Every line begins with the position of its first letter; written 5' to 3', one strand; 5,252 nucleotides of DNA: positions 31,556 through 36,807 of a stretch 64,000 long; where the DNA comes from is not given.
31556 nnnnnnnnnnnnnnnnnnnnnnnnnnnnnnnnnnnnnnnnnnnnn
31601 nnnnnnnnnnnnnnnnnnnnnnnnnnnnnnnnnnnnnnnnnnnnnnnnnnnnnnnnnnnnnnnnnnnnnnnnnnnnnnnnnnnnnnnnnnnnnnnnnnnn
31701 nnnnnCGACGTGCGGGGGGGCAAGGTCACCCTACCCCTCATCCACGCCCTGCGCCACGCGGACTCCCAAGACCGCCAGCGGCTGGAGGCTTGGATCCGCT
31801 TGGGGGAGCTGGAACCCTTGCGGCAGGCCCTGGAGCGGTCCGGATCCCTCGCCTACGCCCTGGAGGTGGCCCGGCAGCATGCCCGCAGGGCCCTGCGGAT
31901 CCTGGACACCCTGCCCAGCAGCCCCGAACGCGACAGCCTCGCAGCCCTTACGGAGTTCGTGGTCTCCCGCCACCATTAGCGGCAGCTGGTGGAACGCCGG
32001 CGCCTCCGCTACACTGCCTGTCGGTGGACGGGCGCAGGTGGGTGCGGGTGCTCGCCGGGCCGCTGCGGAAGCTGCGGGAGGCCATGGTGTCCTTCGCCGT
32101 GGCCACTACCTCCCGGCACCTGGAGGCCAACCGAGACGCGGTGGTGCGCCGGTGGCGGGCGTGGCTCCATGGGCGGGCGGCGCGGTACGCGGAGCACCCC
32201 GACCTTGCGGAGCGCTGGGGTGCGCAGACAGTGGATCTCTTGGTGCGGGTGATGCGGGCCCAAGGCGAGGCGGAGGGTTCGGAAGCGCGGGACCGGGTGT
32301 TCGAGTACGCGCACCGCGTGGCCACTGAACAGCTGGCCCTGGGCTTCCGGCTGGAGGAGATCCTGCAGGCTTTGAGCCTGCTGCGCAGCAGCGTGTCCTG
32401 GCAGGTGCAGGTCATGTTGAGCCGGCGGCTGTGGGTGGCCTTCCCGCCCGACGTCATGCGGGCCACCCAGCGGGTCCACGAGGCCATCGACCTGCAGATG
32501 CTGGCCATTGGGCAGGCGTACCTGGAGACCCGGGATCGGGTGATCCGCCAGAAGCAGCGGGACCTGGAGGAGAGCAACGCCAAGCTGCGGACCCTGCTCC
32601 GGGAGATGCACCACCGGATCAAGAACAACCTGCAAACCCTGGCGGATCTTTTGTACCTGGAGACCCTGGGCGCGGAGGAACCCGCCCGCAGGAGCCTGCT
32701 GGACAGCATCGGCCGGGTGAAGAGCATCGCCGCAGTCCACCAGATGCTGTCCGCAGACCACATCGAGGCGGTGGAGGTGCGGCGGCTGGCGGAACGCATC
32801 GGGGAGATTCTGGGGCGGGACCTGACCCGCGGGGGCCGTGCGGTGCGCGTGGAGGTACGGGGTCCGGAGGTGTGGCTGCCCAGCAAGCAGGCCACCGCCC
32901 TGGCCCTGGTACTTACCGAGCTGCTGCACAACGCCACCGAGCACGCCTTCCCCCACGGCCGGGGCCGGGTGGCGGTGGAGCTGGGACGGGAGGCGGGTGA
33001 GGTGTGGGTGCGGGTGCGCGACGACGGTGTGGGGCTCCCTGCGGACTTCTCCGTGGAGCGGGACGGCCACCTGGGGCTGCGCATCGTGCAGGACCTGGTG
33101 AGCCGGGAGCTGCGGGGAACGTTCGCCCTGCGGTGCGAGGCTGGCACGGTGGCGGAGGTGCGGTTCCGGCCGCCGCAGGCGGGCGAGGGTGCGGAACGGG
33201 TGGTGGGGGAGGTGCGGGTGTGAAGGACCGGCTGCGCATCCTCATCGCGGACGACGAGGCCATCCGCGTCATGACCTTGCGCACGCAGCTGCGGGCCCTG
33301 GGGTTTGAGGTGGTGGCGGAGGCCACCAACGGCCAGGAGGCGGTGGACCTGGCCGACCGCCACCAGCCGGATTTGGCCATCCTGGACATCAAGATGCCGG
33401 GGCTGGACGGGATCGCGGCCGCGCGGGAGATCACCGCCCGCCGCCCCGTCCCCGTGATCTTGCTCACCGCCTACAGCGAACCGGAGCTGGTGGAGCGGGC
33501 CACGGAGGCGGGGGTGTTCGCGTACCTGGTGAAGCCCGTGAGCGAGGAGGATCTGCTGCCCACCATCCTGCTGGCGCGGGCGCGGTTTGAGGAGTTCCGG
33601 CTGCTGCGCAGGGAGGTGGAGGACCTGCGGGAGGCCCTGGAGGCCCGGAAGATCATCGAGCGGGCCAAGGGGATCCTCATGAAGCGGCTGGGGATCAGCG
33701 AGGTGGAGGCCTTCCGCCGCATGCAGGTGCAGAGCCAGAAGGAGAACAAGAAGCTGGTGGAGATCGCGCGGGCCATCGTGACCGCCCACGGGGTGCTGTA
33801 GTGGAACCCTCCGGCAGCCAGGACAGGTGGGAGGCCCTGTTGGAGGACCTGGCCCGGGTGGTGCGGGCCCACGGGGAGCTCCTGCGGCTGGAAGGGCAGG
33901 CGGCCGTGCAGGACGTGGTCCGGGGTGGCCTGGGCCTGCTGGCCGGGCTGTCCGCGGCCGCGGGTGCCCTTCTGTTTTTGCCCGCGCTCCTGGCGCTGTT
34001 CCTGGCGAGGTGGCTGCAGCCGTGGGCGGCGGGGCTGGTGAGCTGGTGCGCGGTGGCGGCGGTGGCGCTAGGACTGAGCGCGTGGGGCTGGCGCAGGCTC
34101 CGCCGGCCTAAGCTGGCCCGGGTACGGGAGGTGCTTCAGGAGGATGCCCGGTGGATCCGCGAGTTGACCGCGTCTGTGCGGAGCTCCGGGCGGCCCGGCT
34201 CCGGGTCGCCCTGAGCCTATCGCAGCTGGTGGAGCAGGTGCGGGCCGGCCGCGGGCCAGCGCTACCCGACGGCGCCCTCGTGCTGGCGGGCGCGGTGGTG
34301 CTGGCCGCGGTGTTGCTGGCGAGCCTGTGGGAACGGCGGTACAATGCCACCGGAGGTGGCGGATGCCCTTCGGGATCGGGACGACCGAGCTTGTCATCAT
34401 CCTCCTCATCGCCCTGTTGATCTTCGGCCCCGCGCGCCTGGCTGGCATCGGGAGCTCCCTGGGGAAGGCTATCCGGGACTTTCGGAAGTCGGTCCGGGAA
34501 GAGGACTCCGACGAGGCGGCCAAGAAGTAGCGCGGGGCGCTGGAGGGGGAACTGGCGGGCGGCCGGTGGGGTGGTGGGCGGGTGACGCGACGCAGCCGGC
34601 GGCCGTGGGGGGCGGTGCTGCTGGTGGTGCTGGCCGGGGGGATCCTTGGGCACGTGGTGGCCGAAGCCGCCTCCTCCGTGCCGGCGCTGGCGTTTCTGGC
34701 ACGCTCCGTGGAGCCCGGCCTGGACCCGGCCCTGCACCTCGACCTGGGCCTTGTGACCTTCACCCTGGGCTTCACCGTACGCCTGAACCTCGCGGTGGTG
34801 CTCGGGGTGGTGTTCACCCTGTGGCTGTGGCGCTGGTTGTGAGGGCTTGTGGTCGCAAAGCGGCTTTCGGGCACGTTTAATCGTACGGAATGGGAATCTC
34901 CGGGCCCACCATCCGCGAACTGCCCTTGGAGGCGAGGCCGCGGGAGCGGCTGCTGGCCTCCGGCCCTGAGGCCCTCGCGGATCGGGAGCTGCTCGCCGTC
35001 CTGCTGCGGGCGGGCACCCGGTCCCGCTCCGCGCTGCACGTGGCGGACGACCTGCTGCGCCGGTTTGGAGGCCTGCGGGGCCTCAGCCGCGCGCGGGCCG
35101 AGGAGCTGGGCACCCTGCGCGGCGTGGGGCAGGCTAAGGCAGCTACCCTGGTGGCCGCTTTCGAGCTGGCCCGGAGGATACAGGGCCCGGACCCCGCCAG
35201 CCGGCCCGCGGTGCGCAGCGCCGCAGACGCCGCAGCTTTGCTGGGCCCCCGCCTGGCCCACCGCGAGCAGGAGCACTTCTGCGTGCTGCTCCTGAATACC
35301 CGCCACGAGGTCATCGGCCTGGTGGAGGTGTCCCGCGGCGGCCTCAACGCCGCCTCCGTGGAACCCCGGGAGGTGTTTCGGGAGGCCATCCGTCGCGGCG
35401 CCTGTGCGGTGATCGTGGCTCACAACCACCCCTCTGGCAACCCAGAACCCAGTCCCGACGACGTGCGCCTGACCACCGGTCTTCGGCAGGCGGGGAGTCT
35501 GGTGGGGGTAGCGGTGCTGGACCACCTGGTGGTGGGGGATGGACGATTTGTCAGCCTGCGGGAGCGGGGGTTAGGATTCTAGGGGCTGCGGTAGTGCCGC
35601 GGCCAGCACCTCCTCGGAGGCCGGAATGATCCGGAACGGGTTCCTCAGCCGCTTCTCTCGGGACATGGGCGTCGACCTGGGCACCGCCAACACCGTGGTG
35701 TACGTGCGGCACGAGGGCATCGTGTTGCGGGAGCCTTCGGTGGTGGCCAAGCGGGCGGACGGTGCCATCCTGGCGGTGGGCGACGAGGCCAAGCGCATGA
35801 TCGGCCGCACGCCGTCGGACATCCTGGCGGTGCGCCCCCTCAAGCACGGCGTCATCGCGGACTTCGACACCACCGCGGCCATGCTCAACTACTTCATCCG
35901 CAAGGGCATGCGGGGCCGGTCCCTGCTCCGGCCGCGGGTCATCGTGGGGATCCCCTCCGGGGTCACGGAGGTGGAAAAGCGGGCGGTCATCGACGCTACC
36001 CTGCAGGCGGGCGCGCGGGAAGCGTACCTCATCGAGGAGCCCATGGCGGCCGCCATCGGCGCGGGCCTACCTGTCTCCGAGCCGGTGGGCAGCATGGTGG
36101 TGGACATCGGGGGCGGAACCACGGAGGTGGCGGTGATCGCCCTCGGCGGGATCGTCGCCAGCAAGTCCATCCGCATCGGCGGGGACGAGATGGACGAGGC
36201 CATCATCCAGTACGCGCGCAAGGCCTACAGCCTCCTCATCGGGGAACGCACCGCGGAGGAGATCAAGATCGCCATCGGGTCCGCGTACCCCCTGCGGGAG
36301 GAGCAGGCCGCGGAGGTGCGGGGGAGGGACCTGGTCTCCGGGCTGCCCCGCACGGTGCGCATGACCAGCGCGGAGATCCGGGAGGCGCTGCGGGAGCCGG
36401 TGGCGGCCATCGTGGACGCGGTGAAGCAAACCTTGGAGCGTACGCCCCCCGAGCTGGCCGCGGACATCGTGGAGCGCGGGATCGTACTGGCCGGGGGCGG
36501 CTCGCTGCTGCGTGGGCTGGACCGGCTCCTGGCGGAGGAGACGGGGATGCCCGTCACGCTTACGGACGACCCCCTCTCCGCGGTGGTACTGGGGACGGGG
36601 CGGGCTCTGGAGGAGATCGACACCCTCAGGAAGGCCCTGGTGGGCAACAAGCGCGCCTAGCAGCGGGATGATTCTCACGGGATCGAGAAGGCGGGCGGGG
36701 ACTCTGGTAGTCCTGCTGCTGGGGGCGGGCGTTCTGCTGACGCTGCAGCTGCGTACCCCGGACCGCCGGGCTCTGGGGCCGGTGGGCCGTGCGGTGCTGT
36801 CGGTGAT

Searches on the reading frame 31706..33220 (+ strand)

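Call 52: search_protein_families(library=pfam, proteins=[window:31706-33220:+], max_evalue=0.000001)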
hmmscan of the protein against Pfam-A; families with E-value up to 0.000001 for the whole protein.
window:31706-33220:+ (505 aa): 3 families
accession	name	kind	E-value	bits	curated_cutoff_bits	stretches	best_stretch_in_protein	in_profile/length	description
PF07568.18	HisKA_2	-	7.7e-14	52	22.3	1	300-365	1-68/76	Histidine kinase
PF02518.31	HATPase_c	-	5.9e-12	46.4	26.4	1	396-491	3-109/111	Histidine kinase-, DNA gyrase B-, and HSP90-like ATPase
PF13581.12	HATPase_c_2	-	1.9e-07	31.6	27.4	1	391-465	24-109/127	Histidine kinase-like ATPase domain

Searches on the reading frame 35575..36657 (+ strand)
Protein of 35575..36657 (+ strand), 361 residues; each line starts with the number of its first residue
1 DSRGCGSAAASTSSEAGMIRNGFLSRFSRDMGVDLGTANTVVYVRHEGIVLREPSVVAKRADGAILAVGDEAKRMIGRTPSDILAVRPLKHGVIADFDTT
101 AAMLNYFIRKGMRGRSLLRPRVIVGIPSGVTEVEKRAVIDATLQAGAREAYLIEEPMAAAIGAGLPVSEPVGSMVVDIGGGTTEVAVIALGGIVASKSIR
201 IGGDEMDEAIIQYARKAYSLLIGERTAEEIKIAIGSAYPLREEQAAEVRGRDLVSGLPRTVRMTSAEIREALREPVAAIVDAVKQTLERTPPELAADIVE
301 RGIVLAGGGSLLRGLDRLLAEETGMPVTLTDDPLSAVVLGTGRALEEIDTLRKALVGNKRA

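Call 52: search_protein_families(library=pfam, proteins=[window:35575-36657:+], max_evalue=0.000001)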
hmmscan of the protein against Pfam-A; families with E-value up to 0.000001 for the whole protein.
window:35575-36657:+ (361 aa): 5 families
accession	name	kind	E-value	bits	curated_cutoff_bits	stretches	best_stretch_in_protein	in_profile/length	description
PF06723.19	MreB_Mbl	-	9.3e-146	485.2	27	1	29-352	2-326/327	MreB/Mbl protein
PF14450.12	FtsA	-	3.9e-14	53.5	31.8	1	174-330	1-110/127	Cell division protein FtsA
PF00022.25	Actin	-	2e-11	43.6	27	0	54-216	31-189/410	Actin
PF00012.26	HSP70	-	2.4e-11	43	20.6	1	122-218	136-238/599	Hsp70 protein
PF25216.1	Volactin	-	2.4e-08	34.3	35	1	50-321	43-289/321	Volactin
